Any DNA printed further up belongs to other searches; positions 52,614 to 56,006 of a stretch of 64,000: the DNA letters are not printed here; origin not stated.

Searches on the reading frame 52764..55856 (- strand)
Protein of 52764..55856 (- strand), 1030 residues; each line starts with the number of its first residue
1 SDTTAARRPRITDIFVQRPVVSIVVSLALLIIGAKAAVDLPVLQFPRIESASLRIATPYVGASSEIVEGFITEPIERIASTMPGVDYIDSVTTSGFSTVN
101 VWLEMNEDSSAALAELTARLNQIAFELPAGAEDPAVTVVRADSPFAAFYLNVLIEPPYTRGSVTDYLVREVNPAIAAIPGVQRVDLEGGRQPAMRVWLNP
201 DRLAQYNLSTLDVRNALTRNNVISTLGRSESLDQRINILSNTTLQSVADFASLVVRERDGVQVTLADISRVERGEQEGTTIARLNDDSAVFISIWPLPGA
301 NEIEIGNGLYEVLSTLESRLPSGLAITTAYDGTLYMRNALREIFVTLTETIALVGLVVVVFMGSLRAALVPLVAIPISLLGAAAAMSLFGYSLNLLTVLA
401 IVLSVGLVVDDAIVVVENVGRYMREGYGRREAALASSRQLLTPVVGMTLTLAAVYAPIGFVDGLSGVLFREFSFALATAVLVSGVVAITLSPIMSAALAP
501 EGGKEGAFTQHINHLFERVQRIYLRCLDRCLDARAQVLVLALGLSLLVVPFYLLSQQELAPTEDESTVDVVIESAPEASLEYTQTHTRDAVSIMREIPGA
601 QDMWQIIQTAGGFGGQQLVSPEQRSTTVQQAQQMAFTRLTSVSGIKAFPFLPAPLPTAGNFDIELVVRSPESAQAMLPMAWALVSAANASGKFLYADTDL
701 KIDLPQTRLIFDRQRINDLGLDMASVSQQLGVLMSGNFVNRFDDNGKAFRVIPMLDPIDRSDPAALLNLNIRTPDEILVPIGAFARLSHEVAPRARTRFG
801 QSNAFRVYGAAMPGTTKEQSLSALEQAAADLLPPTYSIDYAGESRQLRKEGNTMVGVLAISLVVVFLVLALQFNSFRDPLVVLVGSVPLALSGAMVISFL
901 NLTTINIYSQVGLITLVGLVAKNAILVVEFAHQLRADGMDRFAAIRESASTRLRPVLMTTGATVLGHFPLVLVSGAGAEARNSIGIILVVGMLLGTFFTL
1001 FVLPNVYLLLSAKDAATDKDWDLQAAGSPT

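Call 71: search_protein_families(library=pfam, proteins=[window:52764-55856:-], max_evalue=0.000001)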
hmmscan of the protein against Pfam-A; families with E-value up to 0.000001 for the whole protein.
window:52764-55856:- (1030 aa): 2 families
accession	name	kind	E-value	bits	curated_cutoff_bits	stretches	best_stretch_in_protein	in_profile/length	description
PF00873.25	ACR_tran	-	5.5e-229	763.1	28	1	12-1010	2-1020/1021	AcrB/AcrD/AcrF family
PF03176.21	MMPL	-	7.2e-13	48.6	20.5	1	803-1013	88-305/333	MMPL family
